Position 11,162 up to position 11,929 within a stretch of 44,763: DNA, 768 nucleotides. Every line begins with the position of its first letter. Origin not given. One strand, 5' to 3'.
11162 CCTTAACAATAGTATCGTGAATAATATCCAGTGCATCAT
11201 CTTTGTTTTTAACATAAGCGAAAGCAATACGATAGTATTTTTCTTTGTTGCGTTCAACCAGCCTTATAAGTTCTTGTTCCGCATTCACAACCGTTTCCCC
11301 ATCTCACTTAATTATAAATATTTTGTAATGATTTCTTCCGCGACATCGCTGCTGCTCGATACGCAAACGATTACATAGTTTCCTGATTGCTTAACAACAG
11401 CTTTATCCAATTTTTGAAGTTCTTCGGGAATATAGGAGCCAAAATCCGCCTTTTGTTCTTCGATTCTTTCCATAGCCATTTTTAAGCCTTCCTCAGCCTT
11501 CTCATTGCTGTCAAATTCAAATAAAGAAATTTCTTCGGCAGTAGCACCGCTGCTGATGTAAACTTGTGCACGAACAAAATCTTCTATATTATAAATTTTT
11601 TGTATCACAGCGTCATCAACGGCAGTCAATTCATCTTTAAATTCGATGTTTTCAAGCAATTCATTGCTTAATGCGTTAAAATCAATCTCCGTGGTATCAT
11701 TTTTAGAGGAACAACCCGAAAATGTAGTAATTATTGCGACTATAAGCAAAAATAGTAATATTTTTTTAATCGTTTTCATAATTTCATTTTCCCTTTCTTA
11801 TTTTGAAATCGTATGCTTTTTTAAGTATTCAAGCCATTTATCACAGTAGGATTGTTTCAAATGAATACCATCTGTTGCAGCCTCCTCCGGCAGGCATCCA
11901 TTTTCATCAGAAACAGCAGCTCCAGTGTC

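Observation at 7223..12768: ECF sigma / RsiV-type anti-sigma pair embedded in an SGNH-DUF4358-MBOAT-DHHW operon: candidate self-regulated, stress-inducible envelope O-acylation system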

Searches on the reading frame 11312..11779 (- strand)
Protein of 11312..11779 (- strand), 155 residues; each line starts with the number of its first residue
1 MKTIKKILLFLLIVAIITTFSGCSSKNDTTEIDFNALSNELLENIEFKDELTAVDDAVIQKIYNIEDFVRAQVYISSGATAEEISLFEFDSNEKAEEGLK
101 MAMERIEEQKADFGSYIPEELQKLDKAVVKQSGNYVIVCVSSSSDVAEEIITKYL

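Call 3: search_protein_families(library=pfam, proteins=[window:11312-11779:-], max_evalue=0.01)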
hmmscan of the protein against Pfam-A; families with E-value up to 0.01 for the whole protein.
window:11312-11779:- (155 aa): 1 family
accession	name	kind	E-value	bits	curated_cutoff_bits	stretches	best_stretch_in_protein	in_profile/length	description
PF14270.11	DUF4358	-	5.3e-23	81.6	25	1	44-141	2-102/102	Domain of unknown function (DUF4358)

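Call 6: search_protein_families(library=ncbifam, proteins=[window:11312-11779:-], max_evalue=0.01)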
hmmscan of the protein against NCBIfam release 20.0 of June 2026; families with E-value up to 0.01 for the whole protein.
window:11312-11779:- (155 aa): 0 families

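Call 30: search_solved_structures(query=window:11312-11779:-, max_evalue=1, show_alignments=1)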
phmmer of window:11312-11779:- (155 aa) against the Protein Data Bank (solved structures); distinct sequences matched with E-value up to 1: 4.
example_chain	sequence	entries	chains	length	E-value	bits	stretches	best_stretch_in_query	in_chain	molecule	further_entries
6m9k_A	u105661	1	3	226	0.49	13.9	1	68-129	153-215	Exonuclease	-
1avq_A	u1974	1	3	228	0.5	13.8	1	68-129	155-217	LAMBDA EXONUCLEASE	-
3slp_A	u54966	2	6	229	0.5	13.8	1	68-129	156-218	Exonuclease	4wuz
3sm4_A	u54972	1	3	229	0.55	13.7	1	69-129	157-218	Exonuclease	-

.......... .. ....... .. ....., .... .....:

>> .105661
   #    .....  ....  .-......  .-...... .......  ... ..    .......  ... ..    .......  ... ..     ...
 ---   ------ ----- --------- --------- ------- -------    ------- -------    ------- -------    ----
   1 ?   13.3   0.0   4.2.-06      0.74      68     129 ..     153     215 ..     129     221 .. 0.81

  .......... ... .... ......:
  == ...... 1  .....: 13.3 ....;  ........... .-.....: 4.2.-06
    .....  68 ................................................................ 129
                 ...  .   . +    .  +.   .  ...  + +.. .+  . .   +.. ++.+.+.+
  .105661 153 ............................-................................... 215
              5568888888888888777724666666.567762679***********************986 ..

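Call 32: find_homologous_proteins(query=window:11312-11779:-, max_evalue=0.001)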
Query window:11312-11779:- (155 aa): 33 proteins with E <= 0.001 among 317 candidates.
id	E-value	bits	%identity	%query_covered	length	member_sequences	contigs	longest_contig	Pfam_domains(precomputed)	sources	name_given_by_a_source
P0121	1.6e-88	312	99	100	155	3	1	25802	PF14270.12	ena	-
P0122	2.2e-59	217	70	100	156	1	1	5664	PF14270.12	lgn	-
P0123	3.5e-57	210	67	100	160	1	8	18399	PF14270.12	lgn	-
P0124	5.8e-57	209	68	100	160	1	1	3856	PF14270.12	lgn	-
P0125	8.3e-57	209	66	100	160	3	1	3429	PF14270.12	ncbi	ncbi:MAG: DUF4358 domain-containing protein [Acutalibacteraceae bacterium]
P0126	2.8e-51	191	61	95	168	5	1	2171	PF14270.12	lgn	-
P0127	5.6e-51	190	60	100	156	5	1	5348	PF14270.12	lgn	-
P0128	9.0e-51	189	59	100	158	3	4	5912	PF14270.12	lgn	-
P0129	7.8e-50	186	61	100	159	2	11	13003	PF14270.12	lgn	-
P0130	1.5e-47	179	61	95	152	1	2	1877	PF14270.12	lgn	-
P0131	3.7e-47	178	60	100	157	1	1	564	PF14270.12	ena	-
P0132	2.7e-45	172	55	98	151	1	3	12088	PF14270.12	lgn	-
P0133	9.2e-44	167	56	100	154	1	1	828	PF14270.12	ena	-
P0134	4.8e-43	164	55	100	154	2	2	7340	PF14270.12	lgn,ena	-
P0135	1.0e-42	163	54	100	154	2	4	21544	PF14270.12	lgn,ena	-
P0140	7.6e-38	148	53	95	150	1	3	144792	PF14270.12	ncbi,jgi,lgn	ncbi:MAG: DUF4358 domain-containing protein [Oscillospiraceae bacterium]|jgi:hypothetical protein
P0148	1.8e-27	114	44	80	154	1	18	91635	PF14270.12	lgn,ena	-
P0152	3.5e-25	107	39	100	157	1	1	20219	PF14270.12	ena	-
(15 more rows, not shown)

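Call 33: find_encoding_contigs(protein=P0148, flank=7000, max_places=2)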
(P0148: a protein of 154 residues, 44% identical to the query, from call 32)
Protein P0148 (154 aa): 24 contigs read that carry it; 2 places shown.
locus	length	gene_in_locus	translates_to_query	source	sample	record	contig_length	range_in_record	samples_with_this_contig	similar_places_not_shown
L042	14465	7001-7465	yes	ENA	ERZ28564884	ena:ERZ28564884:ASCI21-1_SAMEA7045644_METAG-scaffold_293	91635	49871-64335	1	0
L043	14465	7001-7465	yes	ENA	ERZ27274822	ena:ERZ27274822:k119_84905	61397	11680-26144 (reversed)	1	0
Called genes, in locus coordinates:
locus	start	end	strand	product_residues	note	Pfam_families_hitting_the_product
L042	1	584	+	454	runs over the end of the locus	PF02878:PGM_PMM_I, PF02879:PGM_PMM_II, PF02880:PGM_PMM_III, PF00408:PGM_PMM_IV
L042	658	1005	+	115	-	-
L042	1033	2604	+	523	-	PF00133:tRNA-synt_1, PF01406:tRNA-synt_1e (faint), PF01921:tRNA-synt_1f (faint), PF09334:tRNA-synt_1g, PF00133:tRNA-synt_1, PF19303:Anticodon_3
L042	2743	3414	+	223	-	PF02223:Thymidylate_kin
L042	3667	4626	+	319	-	PF00056:Ldh_1_N, PF02866:Ldh_1_C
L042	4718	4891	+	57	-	PF00578:AhpC-TSA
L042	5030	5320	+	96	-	PF07866:DUF1653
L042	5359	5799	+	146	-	PF00293:NUDIX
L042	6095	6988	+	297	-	PF13472:Lipase_GDSL_2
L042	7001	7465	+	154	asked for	PF14270:DUF4358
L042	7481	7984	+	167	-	PF04542:Sigma70_r2, PF08281:Sigma70_r4_2, PF04545:Sigma70_r4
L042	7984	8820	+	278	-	PF11738:DUF3298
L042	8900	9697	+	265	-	PF03062:MBOAT (weak)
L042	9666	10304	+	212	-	PF03062:MBOAT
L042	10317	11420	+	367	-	PF14286:DHHW, PF16822:ALGX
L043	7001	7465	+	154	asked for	PF14270:DUF4358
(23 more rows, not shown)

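Call 34: find_encoding_contigs(protein=P0152, flank=7000, max_places=2)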
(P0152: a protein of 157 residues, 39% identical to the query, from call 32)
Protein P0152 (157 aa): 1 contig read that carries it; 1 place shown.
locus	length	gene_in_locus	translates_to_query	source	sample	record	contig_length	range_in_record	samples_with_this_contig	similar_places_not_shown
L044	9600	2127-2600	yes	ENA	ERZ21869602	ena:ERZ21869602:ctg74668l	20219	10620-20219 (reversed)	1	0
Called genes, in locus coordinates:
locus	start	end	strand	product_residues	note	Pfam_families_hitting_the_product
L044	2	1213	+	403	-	?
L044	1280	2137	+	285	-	PF13472:Lipase_GDSL_2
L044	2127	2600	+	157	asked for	PF14270:DUF4358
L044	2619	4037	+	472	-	PF03062:MBOAT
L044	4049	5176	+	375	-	PF16822:ALGX, PF14286:DHHW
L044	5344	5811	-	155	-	PF00528:BPD_transp_1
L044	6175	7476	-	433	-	PF00528:BPD_transp_1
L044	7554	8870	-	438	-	PF01547:SBP_bac_1, PF13416:SBP_bac_8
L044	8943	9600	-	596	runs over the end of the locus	PF02903:Alpha-amylase_N, PF00128:Alpha-amylase, PF16657:Malt_amylase_C (weak)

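Call 35: find_encoding_contigs(protein=P0140, flank=7000, max_places=2)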
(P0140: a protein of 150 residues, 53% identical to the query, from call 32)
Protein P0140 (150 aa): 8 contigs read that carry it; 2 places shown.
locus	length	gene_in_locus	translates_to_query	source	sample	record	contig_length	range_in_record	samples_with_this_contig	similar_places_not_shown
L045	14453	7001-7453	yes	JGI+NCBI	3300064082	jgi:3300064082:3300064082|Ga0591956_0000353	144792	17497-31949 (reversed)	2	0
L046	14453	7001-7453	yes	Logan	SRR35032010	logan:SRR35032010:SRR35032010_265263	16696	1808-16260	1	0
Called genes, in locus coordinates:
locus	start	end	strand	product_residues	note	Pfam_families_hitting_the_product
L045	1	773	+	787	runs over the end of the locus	PF00395:SLH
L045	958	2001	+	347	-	PF00248:Aldo_ket_red, PF13187:Fer4_9 (weak), PF13534:Fer4_17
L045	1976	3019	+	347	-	PF02424:ApbE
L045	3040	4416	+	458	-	PF08245:Mur_ligase_M, PF08353:MurT_C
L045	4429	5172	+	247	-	PF07685:GATase_3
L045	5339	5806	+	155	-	-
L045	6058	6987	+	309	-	PF13472:Lipase_GDSL_2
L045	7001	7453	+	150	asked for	PF14270:DUF4358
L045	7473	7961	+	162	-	PF04542:Sigma70_r2, PF08281:Sigma70_r4_2, PF04545:Sigma70_r4 (weak)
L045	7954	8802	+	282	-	PF13739:PdaC, PF11738:DUF3298 (weak)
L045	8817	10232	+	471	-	PF03062:MBOAT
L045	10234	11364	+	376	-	PF16822:ALGX, PF14286:DHHW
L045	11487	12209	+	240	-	-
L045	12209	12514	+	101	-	-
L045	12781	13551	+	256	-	PF03460:NIR_SIR_ferr, PF01077:NIR_SIR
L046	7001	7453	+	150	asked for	PF14270:DUF4358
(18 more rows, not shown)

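Call 37: find_related_loci(query=A2, collection=metagenome_contigs, flank=7000)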
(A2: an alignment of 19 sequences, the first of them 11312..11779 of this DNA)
Query A2 (155 aa) in metagenome_contigs; peptide patterns used: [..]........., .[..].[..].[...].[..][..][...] (x = any residue, [..] = any of these).
576 stretches matched a pattern; 134 encode a relative of the query (tblastn E <= 1e-3); the best 80 are kept; 80 distinct loci.
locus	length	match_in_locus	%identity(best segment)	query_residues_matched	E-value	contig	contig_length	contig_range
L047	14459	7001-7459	57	1-154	2e-55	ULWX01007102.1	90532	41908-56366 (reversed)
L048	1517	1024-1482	43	1-155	8e-41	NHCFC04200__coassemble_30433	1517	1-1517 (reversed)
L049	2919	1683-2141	43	1-155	7e-40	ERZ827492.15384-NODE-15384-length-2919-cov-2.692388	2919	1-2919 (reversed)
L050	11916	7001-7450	45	3-155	1e-38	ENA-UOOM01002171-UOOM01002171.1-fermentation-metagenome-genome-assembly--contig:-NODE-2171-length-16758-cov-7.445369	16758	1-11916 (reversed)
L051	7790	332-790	45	1-155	9e-39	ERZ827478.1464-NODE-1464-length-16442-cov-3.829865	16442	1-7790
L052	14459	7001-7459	45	2-154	2e-37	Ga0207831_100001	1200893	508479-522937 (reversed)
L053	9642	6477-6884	47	22-155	2e-34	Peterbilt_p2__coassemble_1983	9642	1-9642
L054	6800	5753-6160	47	22-155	2e-34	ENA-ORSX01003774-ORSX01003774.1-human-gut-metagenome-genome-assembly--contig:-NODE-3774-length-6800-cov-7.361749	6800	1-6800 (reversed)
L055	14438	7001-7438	43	8-155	2e-34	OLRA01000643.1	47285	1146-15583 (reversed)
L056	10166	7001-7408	47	22-155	1e-34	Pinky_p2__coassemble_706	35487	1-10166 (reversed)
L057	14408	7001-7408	47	22-155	1e-34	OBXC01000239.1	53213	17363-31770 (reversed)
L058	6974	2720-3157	43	8-155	2e-34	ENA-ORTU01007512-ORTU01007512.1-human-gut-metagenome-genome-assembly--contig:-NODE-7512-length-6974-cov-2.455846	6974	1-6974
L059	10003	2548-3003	45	2-155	2e-34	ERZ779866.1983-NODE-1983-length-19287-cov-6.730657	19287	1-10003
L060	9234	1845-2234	45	23-155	2e-34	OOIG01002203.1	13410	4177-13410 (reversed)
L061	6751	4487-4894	46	22-155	4e-34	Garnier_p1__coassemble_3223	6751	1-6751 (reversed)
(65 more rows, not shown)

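Call 53: predict_structure(alignment_id=A2)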
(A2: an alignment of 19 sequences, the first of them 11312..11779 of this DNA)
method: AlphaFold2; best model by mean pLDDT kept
length: 155 residues; sequences in the alignment: 19
mean_pLDDT: 87.5   pTM: 0.76
mean pLDDT of the five models: 87.5, 87.1, 87.0, 87.0, 85.4
residues with pLDDT >= 90: 114; 70-90: 11; 50-70: 23; < 50: 7
segments of 3 or more residues with pLDDT < 50: 24-28
pLDDT, mean of each block of 10 residues (from residue 1): 57 57 49 96 95 97 95 94 98 97 97 88 96 97 96 93
secondary structure, 60 per line:
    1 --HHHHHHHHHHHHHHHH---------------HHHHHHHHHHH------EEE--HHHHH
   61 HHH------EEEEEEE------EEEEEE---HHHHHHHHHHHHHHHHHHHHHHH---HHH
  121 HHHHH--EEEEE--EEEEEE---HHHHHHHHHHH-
elements in order: H3-18 H34-44 E51-53 H56-63 E70-76 E83-88 H92-114 H118-125 E128-132 E135-140 H144-154

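Call 55: fold_search(model_id=the predicted structure, library=pdb)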
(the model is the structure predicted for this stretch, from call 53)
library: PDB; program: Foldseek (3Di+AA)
matches with E <= 10: 574; with E <= 0.001: 0
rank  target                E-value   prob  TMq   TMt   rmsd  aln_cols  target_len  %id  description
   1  5lmx_A                1.1e-01  0.13  0.21  0.04  20.5       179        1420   14  Monomeric RNA polymerase I at 4.9 A resolution (released 2017-03-22)
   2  3laj_A                1.6e-01  0.28  0.26  0.27  17.6       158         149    9  The Structure of the Intermediate Complex of the Arginine Repressor from Mycobacterium tuberculosis Bound to its DNA O (released 2010-05-05)
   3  9a3b_MODEL_1_A        3.2e-01  0.25  0.24  0.09  10.4       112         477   12  Model of E. coli PtsG by in-cell photo-crosslinking MS and deep learning (released 2023-02-24)
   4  5oa1_A                3.2e-01  0.13  0.22  0.04  16.4       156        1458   15  RNA polymerase I pre-initiation complex (released 2017-07-26)
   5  6wrv_C                3.4e-01  0.51  0.21  0.33   7.3        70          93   17  Crystal structure of computationally designed protein 3DS18 in complex with the human Transferrin receptor ectodomain (released 2021-04-28)
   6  7cu8_A                3.8e-01  0.54  0.35  0.29   7.1       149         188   11  Crystal structure of the soluble domain of TiME protein from Mycobacterium tuberculosis (released 2021-08-25)
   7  3hxa_B                4.6e-01  0.13  0.21  0.30  11.1       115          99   12  Crystal Structure of DCoH1Thr51Ser (released 2010-08-25)
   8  5g5l_A                4.6e-01  0.06  0.20  0.03  19.4       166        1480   14  RNA polymerase I-Rrn3 complex at 4.8 A resolution (released 2016-07-27)
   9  7cu8_E                6.2e-01  0.23  0.31  0.26   7.7       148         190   11  Crystal structure of the soluble domain of TiME protein from Mycobacterium tuberculosis (released 2021-08-25)
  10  4esq                  6.2e-01  0.16  0.31  0.26   9.7       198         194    9  Crystal structure of the extracellular domain of PknH from Mycobacterium tuberculosis (released 2012-07-18)
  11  4c45                  6.5e-01  0.16  0.23  0.32  11.2       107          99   11  Crystal structure of human pterin-4-alpha-carbinolamine dehydratase 2 (PCBD2) (released 2013-09-11)
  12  8orq_C                6.5e-01  0.09  0.19  0.10  11.8       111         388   14  Cryo-EM structure of Pyrococcus furiosus apo form RNA polymerase open clamp conformation (released 2024-04-24)
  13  4wil_B                6.9e-01  0.20  0.22  0.32  10.2        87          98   13  Crystal structure of DCoH2 S51T (released 2014-12-31)
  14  5hus                  6.9e-01  0.13  0.23  0.15   9.3       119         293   13  Structure of Candida albicans trehalose synthase regulatory protein C-terminal domain (released 2017-05-03)
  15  1ru0_B                7.4e-01  0.11  0.20  0.29  11.4       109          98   12  Crystal structure of DCoH2, a paralog of DCoH, the Dimerization Cofactor of HNF-1 (released 2004-10-12)
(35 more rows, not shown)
